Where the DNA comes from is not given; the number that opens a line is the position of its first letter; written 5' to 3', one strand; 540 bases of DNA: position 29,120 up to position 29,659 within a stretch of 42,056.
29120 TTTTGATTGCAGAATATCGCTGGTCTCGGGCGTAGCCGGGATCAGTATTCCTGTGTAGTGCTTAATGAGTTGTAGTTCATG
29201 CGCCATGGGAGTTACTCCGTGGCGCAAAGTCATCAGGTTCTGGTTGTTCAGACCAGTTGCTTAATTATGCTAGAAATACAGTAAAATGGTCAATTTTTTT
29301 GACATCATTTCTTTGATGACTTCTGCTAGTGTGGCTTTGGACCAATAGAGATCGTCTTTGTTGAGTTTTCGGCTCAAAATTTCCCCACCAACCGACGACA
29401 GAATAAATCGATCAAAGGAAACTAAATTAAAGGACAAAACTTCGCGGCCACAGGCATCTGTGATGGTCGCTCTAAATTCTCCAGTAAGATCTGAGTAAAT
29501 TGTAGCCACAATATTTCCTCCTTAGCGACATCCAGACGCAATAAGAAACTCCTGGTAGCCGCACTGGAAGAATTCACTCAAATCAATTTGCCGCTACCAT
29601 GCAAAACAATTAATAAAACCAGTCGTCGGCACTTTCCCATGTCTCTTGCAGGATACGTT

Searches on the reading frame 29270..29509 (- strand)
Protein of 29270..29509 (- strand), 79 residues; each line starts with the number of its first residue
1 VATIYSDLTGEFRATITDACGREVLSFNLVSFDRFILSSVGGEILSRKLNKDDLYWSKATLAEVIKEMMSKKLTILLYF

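Call 4: search_protein_families(library=pfam, proteins=[window:29270-29509:-], max_evalue=1)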
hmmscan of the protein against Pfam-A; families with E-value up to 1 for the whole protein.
window:29270-29509:- (79 aa): 1 family
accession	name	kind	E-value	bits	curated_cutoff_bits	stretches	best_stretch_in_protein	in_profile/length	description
PF19813.4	DUF6296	-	0.16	12.4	27.2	1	3-19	38-54/78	Family of unknown function (DUF6296)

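Call 5: search_protein_families(library=ncbifam, proteins=[window:29270-29509:-], max_evalue=1)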
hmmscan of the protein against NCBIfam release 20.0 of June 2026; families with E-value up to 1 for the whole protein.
window:29270-29509:- (79 aa): 0 families

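Call 6: search_protein_families(library=phrogs, proteins=[window:29270-29509:-], max_evalue=1)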
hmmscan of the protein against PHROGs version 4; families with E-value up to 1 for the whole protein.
window:29270-29509:- (79 aa): 1 family
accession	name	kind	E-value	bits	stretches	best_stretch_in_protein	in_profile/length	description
phrog_4847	-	unknown function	6.8e-27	94.4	1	3-71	4-72/73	-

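Call 9: search_dna_similar(query=window:29270-29509:-, collection=phages, mode=protein, max_rows=30, max_evalue=0.001)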
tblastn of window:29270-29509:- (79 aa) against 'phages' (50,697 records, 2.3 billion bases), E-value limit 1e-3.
Records with a match: 3; places in all: 3; records where one place covers at least 80% of the query: 2.
Best place of each record, by identity: <60% 3.
By first word of the organism name: Phage 2; Klebsiella 1.
By host as written in the record: Salmonella typhimurium LT2 2; Klebsiella pneumoniae ST16-OXA48 1.
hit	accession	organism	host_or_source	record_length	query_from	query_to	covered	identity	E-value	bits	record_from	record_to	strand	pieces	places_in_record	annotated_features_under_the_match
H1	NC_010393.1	Phage Gifsy-2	Salmonella typhimurium LT2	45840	4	72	87%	55.1%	3e-17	79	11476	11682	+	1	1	hypothetical bacteriophage protein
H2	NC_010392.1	Phage Gifsy-1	Salmonella typhimurium LT2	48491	4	72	87%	55.1%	3e-17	79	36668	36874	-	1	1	hypothetical protein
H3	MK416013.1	Klebsiella phage ST16-OXA48phi5.1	Klebsiella pneumoniae ST16-OXA48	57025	12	71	76%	53.3%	5e-12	64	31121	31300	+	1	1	hypothetical protein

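Call 10: find_homologous_proteins(query=window:29270-29509:-)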
Query window:29270-29509:- (79 aa): 2 proteins with E <= 0.001 among 5 candidates.
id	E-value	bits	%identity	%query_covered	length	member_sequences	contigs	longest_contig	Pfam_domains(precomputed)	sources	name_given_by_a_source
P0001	3.9e-43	162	100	100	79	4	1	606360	-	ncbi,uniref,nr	ncbi:hypothetical protein [Escherichia sp. E1130]|uniref:hypothetical protein n=1 Tax=Escherichia sp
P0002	4.0e-26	108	81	91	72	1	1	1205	-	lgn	-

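Call 11: get_annotated_region(hit=H2, flank=2500)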
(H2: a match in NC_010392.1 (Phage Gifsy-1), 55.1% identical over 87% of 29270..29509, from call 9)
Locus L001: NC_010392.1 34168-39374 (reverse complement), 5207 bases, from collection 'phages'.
description: Phage Gifsy-1, complete genome.
organism: Phage Gifsy-1 (NCBI taxid 129861)
taxonomy: Viruses
host: Salmonella typhimurium LT2; source: -; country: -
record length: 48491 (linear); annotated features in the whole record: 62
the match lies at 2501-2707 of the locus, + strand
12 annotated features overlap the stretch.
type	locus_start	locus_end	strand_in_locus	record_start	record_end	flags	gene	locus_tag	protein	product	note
CDS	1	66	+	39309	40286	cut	-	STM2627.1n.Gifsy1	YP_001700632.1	bacteriophage replication protein O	Sequence similarity to: NP_049488.1| replication protein O [Enterobacteria phage 933W]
CDS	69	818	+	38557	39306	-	-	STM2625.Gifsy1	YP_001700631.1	bacteriophage DNA replication protein; DnaC homolog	Sequence similarity to: NP_944257.1| Bcep22gp28 [Burkholderia phage Bcep22] & NP_543070.1| putative replication protein ...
CDS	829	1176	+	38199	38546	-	-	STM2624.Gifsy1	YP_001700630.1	hypothetical protein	Sequence similarity to: YP_001588402.1| hypothetical protein SPAB_02186 [Salmonella enterica subsp. enterica serovar ...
CDS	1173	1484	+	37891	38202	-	-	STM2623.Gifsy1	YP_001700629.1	conserved hypothetical bacteriophage protein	Sequence similarity to: NP_720286.1| Orf-81 [Enterobacteria phage ST64T]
CDS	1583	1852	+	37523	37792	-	-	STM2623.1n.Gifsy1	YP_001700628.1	hypothetical protein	-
CDS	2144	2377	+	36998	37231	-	-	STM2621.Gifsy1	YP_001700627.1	bacteriophage putative DNA damage-inducible protein; DinI homolog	Sequence similarity to: YP_001272543.1| hypothetical protein PcdtI_gp30 [Phage cdtI] & BAB19557.1| DNA-damage-inducible ...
CDS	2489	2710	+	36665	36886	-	-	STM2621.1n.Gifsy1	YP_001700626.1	hypothetical protein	-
CDS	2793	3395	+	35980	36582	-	-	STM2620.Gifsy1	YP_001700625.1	conserved hypothetical bacteriophage protein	Sequence similarity to: NP_061575.1| Orf79 [Pseudomonas phage D3]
CDS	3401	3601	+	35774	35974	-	-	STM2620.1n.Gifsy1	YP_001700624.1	hypothetical protein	-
CDS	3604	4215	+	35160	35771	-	-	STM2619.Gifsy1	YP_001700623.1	NinG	Sequence similarity to: ABN47314.1| NinG [Salmonella phage SETP1] & NP_040639.1| NinG protein [Enterobacteria phage ...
CDS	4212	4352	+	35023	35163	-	-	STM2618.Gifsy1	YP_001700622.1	conserved hypothetical bacteriophage protein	Sequence similarity to: YLCG_BP82 Uncharacterized protein in rusA 3'region (ORF45) [Bacteriophage 82]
CDS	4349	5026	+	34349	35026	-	-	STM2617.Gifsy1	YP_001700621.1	bacteriophage antiterminator protein Q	Sequence similarity to: REGQ_BP82 Antitermination protein Q [Bacteriophage 82] & NP_892088.1| antiterminator Q ...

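Call 12: get_annotated_region(hit=H1, flank=2500)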
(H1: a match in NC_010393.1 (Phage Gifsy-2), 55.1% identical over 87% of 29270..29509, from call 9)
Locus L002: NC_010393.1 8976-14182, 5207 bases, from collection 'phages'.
description: Phage Gifsy-2, complete genome.
organism: Phage Gifsy-2 (NCBI taxid 129862)
taxonomy: Viruses
host: Salmonella typhimurium LT2; source: -; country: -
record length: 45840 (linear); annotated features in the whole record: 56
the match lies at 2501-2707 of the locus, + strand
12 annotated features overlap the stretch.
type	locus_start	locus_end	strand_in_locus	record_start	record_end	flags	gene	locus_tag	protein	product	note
CDS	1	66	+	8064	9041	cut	-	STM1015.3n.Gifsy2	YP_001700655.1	bacteriophage DNA replication protein; Lambda gpo homolog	sequence similarity to: VG15_BPPH8 Replication protein 15 [phage phi-80) & NP_049488.1| replication protein O ...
CDS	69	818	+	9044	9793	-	-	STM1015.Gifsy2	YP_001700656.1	bacteriophage DNA replication protein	sequence similarity to: NP_543070.1| putative replication protein DnaC [Enterobacteria phage phiP27] & NP_944257.1| ...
CDS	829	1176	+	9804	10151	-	-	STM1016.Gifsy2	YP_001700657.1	hypothetical protein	sequence similarity to: NP_805683.1| putative DNA-binding protein [Salmonella enterica subsp. enterica serovar Typhi ...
CDS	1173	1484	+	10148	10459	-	-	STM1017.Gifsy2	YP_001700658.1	conserved hypothetical bacteriophage protein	sequence similarity to: NP_720286.1| Orf-81 [Enterobacteria phage ST64T] & N-terminus of NP_112040.1| hypothetical ...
CDS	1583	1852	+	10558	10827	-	-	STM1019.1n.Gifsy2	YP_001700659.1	hypothetical protein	-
CDS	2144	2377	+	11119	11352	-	-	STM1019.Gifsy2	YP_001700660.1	bacteriophage damage-inducible protein DinI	sequence similarity to: YP_001272543.1| hypothetical protein PcdtI_gp30 [Phage cdtI] & BAB19557.1| DNA-damage-inducible ...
CDS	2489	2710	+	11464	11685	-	-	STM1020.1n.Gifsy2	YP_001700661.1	hypothetical bacteriophage protein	-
CDS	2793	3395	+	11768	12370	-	-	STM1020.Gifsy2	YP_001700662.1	hypothetical protein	-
CDS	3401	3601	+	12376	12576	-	-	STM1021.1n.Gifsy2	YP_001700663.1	hypothetical protein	sequence similarity to: YP_001587249.1| hypothetical protein SPAB_00994 [Salmonella enterica subsp. enterica serovar ...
CDS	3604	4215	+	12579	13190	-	-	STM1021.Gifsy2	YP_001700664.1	NinG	sequence similarity to: ABN47314.1| NinG [Salmonella phage SETP1] & NP_040639.1| NinG protein [Enterobacteria phage ...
CDS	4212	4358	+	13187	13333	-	-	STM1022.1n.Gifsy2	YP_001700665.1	hypothetical protein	sequence similarity to: YP_001453444.1| hypothetical protein CKO_01881 [Citrobacter koseri ATCC BAA-895]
CDS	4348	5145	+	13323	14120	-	-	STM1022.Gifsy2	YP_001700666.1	prophage antitermination protein; late gene regulator; Lamba gpQ homolog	sequence similarity to: NP_805672.1| putative prophage antitermination protein [Salmonella enterica subsp. enterica ...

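Call 13: get_annotated_region(hit=H3, flank=2500)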
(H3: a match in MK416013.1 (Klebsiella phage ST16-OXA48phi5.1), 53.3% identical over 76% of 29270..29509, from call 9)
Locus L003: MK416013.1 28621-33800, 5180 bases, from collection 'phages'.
description: Klebsiella phage ST16-OXA48phi5.1, complete genome.
organism: Klebsiella phage ST16-OXA48phi5.1 (NCBI taxid 2510481)
taxonomy: Viruses; Duplodnaviria; Heunggongvirae; Uroviricota; Caudoviricetes
host: Klebsiella pneumoniae ST16-OXA48; source: -; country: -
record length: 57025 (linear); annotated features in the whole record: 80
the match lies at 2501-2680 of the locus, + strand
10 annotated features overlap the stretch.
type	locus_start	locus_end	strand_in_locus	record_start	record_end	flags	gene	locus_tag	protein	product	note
CDS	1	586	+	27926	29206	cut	-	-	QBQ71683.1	hypothetical protein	-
CDS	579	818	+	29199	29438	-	-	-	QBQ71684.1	hypothetical protein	-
CDS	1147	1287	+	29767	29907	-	-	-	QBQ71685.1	hypothetical protein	hypothetical protein SM53_01365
CDS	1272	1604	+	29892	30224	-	-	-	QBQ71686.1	periplasmatic protein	Periplasmatic protein TonB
CDS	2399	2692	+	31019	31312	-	-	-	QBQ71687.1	hypothetical protein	-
CDS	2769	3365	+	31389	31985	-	-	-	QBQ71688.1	hypothetical protein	Hypothetical protein, DUF1367 family protein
CDS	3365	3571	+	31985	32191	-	-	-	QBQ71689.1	hypothetical protein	-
CDS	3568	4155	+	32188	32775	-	-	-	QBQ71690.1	protein NinG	-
CDS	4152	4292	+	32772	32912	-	-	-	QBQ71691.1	YlcG family protein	-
CDS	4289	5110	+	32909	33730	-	-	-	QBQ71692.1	antitermination protein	-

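Call 38: find_related_loci(query=A1, collection=genome_contigs, flank=6000)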
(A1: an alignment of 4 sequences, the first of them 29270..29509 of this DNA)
Query A1 (79 aa) in genome_contigs; peptide patterns used: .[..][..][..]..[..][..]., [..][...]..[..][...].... (x = any residue, [..] = any of these).
65 stretches matched a pattern; 7 encode a relative of the query (tblastn E <= 1e-3); 7 distinct loci.
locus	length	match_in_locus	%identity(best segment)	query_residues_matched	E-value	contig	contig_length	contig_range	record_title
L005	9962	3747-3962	61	1-72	3e-24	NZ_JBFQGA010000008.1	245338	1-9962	Kluyvera sp. STS39-E contig00008, whole genome shotgun sequence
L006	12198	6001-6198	53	6-71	2e-20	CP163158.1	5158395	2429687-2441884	Citrobacter murliniae strain 24249 chromosome, complete genome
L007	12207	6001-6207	48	10-78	2e-18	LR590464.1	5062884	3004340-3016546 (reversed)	Leclercia adecarboxylata strain NCTC13032 genome assembly, chromosome: 1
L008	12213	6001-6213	46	8-78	3e-18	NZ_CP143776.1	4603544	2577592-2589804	Enterobacter sp. ECC-175 chromosome, complete genome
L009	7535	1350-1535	55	10-71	1e-17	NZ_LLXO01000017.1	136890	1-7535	Entomohabitans teleogrylli strain SCU-B244 contig17, whole genome shotgun sequence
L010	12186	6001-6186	55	10-71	2e-17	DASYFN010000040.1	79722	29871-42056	MAG TPA_asm: Klebsiella sp. isolate SMAG_U5015 k141_1074331, whole genome shotgun sequence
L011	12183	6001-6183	46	11-71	1e-16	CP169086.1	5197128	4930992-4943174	Enterobacter hormaechei strain B17-3 chromosome, complete genome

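Call 42: search_protein_representatives(protein=window:29270-29509:-)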
Query: 79 residues. Proteins with E-value up to 0.001 (for the whole library): 9; up to 1e-10: 3; up to 1e-30: 0. The best 9 are listed.
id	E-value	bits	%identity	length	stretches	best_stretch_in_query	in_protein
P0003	6.8e-20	86.6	65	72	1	1-71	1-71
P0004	1.6e-13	66.5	49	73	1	5-71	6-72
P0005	2.7e-13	65.7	27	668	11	47-76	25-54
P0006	4.2e-09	52.5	48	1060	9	7-31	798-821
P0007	1.7e-08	50.6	54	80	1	20-71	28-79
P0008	3.5e-08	49.5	46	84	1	9-71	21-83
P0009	8.6e-07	45.1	41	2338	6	17-42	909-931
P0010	3.4e-06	43.3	44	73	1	10-71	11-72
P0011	8.5e-05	38.8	44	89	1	17-71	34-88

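Call 57: find_related_loci(query=A3, collection=viral_contigs, flank=1500)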
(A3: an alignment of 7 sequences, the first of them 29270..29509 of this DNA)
Query A3 (79 aa) in viral_contigs; peptide patterns used: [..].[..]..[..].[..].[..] (x = any residue, [..] = any of these).
258 stretches matched a pattern; 94 encode a relative of the query (tblastn E <= 1e-3); the best 80 are kept; 80 distinct loci.
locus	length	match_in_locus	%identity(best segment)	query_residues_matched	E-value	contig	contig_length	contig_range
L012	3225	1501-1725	48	4-78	3e-20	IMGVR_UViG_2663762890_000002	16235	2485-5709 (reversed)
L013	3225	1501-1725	48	4-78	3e-20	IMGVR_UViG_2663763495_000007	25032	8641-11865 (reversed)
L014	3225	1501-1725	48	4-78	4e-20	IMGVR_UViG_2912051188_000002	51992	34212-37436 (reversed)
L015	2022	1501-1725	48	4-78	3e-20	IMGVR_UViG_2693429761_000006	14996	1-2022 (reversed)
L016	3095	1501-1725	48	4-78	3e-20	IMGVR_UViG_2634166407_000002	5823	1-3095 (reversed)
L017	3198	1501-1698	53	6-71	5e-20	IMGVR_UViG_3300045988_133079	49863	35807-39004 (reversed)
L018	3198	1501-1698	53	6-71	5e-20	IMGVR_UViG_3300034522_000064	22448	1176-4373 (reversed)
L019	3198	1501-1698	53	6-71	1e-19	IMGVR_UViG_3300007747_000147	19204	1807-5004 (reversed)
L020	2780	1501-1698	52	6-71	5e-19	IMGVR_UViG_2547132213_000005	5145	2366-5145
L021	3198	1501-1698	52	6-71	5e-19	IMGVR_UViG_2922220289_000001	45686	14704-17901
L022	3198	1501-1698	52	6-71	5e-19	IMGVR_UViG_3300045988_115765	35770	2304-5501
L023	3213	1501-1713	46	8-78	6e-18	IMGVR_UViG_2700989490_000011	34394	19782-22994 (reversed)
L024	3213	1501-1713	46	8-78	8e-18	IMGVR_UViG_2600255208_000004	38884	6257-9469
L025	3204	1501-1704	50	11-78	8e-18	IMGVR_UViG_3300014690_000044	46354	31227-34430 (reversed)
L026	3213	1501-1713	46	8-78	8e-18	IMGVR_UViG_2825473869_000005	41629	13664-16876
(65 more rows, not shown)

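Call 67: search_protein_families(library=padloc, proteins=[window:29270-29509:-], max_evalue=0.01)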
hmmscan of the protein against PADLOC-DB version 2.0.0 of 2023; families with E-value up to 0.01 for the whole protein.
window:29270-29509:- (79 aa): 0 families

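Call 72: predict_structure(alignment_id=A3)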
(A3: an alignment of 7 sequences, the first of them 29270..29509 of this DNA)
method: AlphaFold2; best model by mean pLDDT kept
length: 79 residues; sequences in the alignment: 7
mean_pLDDT: 73.0   pTM: 0.47
mean pLDDT of the five models: 73.0, 67.5, 60.1, 58.1, 57.8
residues with pLDDT >= 90: 0; 70-90: 55; 50-70: 20; < 50: 4
segments of 3 or more residues with pLDDT < 50: 76-79
pLDDT, mean of each block of 10 residues (from residue 1): 63 80 82 79 80 70 76 50
secondary structure, 60 per line:
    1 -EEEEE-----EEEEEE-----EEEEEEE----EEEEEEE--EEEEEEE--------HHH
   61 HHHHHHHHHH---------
elements in order: E2-6 E12-17 E23-29 E34-40 E43-49 H58-70

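Call 75: fold_search(model_id=the predicted structure, library=pdb)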
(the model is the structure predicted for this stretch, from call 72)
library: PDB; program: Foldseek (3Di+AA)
matches with E <= 10: 498; with E <= 0.001: 0
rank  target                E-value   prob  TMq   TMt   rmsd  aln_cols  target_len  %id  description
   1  5wi2_B                2.7e-01  0.41  0.25  0.22  15.9        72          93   15  Crystal structure of the KA1 domain from human Chk1 (released 2017-10-04)
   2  3bid_B                3.4e-01  0.66  0.29  0.39  11.8        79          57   14  Crystal structure of the NMB1088 protein from Neisseria meningitidis. Northeast Structural Genomics Consortium target  (released 2007-12-18)
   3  7mkq_D                3.8e-01  0.66  0.40  0.04   8.8        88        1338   15  Escherichia coli RNA polymerase and RapA binary complex (released 2021-06-02)
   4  5wi2_A                4.1e-01  0.30  0.25  0.22  15.7        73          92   11  Crystal structure of the KA1 domain from human Chk1 (released 2017-10-04)
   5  3n7c_A                4.6e-01  0.57  0.35  0.27  11.8        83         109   12  Crystal structure of the RAN binding domain from the nuclear pore complex component NUP2 from Ashbya gossypii (released 2010-06-16)
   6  8pen_J                5.5e-01  0.60  0.41  0.04   8.8        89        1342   15  fully recruited RfaH bound to E. coli transcription complex paused at ops site (alternative state of RfaH) (released 2024-04-24)
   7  7uic_n                5.5e-01  0.23  0.27  0.11  15.8        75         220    8  Mediator-PIC Early (Tail A) (released 2023-02-15)
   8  8pid_J                6.2e-01  0.54  0.40  0.04   8.9        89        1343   15  backtracked E. coli transcription complex paused at ops site and bound to RfaH (released 2024-04-24)
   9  8ph9_J                6.5e-01  0.47  0.38  0.04   9.8        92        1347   10  E. coli RNA polymerase paused at ops site (non-complementary scaffold) (released 2024-04-24)
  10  2mc5                  6.5e-01  0.23  0.29  0.32  14.8        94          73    8  A bacteriophage transcription regulator inhibits bacterial transcription initiation by -factor displacement (released 2014-03-26)
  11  7khc_D                6.9e-01  0.54  0.41  0.04   8.7        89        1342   15  Escherichia coli RNA polymerase and rrnBP1 promoter closed complex (released 2020-10-28)
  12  3vgk_C                7.4e-01  0.57  0.27  0.08   3.4        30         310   30  Crystal structure of a ROK family glucokinase from Streptomyces griseus (released 2011-12-07)
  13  7xug_J                7.4e-01  0.51  0.40  0.04   8.7        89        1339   15  cryo-EM structure of HK022 putRNA-less E.coli RNA polymerase elongation complex (released 2022-08-10)
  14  8rha_A                7.8e-01  0.23  0.25  0.26   7.0        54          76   13  HSPB7ACD C131S (released 2024-10-16)
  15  7uio_An               8.3e-01  0.20  0.27  0.03  15.8        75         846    8  Mediator-PIC Early (Composite Model) (released 2023-03-01)
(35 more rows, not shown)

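Call 76: search_solved_structures(query=A3, max_evalue=1)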
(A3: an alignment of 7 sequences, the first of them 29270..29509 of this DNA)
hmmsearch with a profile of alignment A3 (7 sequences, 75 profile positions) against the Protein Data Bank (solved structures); distinct sequences matched with E-value up to 1: 1.
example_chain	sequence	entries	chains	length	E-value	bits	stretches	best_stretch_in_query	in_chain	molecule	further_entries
9d7z_J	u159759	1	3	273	0.66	13.2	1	6-33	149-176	Ig-like domain-containing protein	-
